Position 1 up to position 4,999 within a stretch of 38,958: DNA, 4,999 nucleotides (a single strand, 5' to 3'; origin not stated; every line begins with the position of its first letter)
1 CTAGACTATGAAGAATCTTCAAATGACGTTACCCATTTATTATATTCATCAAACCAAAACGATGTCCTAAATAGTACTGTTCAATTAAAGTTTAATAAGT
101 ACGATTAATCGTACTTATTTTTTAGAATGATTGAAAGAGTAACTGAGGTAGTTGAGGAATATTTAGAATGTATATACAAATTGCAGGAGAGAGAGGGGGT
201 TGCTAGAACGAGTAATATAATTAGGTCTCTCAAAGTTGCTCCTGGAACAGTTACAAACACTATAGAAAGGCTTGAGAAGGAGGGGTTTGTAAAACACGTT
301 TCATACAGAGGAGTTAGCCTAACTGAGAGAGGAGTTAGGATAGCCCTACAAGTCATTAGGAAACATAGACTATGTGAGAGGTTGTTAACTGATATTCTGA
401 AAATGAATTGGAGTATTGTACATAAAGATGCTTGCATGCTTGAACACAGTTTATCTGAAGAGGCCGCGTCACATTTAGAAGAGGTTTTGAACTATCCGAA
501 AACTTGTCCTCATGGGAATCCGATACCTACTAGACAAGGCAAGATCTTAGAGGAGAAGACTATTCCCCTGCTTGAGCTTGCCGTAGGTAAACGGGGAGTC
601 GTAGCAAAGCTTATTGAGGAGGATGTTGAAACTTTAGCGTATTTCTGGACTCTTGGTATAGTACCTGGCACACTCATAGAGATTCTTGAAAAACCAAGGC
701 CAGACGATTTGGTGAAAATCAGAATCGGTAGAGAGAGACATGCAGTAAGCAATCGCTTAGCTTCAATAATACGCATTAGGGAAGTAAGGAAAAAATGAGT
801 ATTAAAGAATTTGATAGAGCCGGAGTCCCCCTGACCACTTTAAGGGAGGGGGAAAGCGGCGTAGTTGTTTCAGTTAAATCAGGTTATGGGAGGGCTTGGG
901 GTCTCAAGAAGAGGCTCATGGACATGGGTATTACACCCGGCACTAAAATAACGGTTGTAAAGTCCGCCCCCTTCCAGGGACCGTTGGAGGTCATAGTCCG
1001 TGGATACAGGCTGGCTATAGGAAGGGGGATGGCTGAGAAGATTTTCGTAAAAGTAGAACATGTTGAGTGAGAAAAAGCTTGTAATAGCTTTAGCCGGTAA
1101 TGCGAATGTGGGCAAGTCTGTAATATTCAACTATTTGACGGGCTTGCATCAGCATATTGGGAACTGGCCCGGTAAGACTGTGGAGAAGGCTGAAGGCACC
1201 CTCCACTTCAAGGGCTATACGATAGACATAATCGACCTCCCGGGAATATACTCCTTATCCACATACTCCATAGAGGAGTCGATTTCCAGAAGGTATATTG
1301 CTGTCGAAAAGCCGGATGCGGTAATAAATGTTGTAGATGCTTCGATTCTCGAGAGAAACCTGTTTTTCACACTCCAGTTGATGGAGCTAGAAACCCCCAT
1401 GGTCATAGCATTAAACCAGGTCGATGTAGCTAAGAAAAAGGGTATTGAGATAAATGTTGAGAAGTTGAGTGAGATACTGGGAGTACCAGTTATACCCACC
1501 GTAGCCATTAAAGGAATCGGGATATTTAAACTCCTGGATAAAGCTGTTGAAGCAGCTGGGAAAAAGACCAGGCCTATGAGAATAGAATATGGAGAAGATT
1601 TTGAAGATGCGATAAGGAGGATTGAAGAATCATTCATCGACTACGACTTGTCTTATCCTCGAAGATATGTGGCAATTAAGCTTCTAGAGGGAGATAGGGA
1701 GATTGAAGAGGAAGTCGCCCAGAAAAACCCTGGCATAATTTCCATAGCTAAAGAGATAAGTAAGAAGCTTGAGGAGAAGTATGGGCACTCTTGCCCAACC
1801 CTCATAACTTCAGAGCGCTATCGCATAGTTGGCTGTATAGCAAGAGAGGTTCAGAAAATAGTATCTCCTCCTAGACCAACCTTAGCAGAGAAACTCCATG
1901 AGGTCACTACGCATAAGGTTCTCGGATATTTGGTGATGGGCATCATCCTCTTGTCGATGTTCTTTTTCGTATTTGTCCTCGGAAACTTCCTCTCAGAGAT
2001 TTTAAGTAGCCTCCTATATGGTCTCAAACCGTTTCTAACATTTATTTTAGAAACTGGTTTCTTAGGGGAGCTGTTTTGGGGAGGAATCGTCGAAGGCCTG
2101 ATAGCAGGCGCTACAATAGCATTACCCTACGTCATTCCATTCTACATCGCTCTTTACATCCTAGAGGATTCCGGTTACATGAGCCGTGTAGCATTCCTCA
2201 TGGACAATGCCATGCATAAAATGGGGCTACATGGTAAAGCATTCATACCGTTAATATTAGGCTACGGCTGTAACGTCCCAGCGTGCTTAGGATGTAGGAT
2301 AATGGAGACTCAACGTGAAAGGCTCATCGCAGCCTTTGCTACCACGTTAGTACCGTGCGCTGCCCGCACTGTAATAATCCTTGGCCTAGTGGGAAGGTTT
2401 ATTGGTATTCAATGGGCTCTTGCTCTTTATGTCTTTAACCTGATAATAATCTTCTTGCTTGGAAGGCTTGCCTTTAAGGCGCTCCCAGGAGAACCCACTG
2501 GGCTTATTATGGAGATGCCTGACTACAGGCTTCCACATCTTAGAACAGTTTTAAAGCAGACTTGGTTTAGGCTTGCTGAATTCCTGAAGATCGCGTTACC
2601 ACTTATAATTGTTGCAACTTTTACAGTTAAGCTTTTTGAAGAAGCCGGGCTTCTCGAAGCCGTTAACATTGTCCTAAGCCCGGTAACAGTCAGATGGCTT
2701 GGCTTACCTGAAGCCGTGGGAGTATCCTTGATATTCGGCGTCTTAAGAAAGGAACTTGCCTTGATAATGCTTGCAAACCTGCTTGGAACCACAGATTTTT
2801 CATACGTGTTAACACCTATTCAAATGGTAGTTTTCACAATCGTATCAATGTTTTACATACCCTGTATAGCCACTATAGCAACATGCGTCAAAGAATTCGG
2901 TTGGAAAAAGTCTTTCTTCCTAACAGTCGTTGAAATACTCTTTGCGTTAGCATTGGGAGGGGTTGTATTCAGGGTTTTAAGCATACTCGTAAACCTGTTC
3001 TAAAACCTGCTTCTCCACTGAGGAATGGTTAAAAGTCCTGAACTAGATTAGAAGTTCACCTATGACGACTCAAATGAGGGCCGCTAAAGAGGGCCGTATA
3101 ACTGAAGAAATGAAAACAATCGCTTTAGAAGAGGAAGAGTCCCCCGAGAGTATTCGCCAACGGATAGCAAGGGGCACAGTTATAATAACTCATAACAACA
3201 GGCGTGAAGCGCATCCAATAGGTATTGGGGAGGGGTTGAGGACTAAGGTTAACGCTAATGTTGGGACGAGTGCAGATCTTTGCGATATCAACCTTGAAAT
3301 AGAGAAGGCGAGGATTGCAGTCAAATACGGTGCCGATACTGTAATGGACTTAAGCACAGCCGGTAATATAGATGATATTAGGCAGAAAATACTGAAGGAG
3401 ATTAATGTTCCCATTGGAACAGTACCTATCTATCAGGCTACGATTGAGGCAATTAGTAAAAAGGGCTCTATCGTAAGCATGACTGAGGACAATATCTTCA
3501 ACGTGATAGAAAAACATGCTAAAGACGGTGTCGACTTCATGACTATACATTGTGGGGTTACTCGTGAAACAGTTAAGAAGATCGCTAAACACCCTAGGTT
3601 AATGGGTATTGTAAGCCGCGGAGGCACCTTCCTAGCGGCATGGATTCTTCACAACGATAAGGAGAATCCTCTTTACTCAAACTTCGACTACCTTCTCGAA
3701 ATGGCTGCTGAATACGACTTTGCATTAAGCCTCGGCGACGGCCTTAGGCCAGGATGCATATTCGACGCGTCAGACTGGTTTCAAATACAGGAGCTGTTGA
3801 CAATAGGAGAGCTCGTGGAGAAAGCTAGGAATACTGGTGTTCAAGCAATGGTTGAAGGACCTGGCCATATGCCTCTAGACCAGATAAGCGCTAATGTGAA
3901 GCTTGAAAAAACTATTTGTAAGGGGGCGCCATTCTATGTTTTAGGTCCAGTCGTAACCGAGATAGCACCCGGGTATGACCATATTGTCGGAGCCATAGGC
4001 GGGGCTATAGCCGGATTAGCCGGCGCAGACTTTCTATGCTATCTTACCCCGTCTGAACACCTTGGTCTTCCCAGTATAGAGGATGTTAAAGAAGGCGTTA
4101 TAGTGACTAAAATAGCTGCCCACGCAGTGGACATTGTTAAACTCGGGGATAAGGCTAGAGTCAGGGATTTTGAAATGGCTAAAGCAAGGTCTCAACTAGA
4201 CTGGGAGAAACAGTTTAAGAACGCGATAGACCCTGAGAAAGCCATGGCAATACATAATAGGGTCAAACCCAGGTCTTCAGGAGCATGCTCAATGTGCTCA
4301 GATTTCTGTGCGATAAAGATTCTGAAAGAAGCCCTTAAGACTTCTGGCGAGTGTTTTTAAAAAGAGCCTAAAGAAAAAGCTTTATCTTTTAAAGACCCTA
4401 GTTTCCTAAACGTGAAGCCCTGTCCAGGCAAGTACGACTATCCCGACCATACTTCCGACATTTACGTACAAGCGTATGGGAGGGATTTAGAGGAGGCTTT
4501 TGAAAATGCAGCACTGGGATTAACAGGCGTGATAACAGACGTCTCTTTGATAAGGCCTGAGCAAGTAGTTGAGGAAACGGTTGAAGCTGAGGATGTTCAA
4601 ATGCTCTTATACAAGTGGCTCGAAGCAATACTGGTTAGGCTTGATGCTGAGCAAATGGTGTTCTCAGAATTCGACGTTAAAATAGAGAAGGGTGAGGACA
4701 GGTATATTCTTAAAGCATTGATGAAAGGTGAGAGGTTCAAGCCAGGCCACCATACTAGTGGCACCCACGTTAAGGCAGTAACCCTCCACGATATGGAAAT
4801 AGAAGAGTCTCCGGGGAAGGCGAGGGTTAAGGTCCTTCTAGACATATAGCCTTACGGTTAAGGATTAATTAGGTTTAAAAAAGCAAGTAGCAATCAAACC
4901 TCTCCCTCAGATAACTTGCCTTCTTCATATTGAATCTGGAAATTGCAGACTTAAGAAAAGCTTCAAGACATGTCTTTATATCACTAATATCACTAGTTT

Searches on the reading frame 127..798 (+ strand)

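Call 80: search_protein_families(library=pfam, proteins=[window:127-798:+], max_evalue=0.00001)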
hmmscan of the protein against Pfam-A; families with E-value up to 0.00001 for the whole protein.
window:127-798:+ (223 aa): 3 families
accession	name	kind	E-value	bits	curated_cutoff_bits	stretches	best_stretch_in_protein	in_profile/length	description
PF02742.21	Fe_dep_repr_C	-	1.8e-29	102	27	1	66-135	1-70/70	Iron dependent repressor, metal binding and dimerisation domain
PF01325.25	Fe_dep_repress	-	1.3e-17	64.1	26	1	6-63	3-60/60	Iron dependent repressor, N-terminal DNA binding domain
PF04023.20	FeoA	-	5.8e-12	46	23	1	147-218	2-73/74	FeoA domain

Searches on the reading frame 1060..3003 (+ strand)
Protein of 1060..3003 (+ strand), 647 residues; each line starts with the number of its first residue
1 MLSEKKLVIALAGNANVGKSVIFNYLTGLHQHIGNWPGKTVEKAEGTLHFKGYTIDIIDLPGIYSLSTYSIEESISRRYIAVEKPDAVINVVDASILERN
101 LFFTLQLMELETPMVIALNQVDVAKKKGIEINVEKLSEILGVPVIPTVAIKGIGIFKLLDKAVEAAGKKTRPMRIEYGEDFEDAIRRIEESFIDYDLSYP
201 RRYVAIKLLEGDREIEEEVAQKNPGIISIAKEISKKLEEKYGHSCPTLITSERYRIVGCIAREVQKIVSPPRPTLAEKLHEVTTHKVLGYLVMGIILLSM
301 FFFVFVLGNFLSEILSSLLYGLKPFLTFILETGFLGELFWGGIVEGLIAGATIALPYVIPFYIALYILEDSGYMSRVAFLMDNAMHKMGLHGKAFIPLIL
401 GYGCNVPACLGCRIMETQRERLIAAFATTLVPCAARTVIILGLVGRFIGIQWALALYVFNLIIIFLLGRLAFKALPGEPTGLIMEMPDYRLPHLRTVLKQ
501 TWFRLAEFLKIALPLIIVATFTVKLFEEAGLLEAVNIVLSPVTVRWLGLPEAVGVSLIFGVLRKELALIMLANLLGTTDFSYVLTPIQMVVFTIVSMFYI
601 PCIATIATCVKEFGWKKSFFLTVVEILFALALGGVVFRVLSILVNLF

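Call 80: search_protein_families(library=pfam, proteins=[window:1060-3003:+], max_evalue=0.00001)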
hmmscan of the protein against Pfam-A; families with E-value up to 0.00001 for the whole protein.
window:1060-3003:+ (647 aa): 6 families
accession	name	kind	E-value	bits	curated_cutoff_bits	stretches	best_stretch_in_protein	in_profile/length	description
PF02421.24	FeoB_N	-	1.1e-63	213.9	27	1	8-161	2-155/156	Ferrous iron transport protein B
PF07670.19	Gate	-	3.7e-32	111.3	29.6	2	353-446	3-103/104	Nucleoside recognition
PF17910.6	FeoB_Cyto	-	1.6e-19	70.5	23.4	1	177-265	1-89/90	FeoB cytosolic helical domain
PF01926.29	MMR_HSR1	-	2.8e-19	69.8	21.9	1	9-119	2-112/113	50S ribosome-binding GTPase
PF07664.17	FeoB_C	-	3.4e-15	55.9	26.6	1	454-504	2-54/54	Ferrous iron transport protein B C terminus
PF00009.33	GTP_EFTU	-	1e-06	28.9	26.5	1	38-164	54-184/188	Elongation factor Tu GTP binding domain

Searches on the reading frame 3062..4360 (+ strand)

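Call 80: search_protein_families(library=pfam, proteins=[window:3062-4360:+], max_evalue=0.00001)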
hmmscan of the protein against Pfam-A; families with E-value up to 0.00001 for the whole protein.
window:3062-4360:+ (432 aa): 1 family
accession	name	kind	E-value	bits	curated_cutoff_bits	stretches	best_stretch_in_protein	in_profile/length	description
PF01964.24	ThiC_Rad_SAM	-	1.1e-196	654.1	25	1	3-422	1-419/420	Radical SAM ThiC family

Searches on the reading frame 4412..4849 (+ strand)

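Call 80: search_protein_families(library=pfam, proteins=[window:4412-4849:+], max_evalue=0.00001)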
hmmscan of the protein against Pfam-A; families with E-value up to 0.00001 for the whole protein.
window:4412-4849:+ (145 aa): 1 family
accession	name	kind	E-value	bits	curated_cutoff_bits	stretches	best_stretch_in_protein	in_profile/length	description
PF01951.21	Archease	-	7.7e-42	143.3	25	1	8-145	1-136/136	Archease protein family (MTH1598/TM1083)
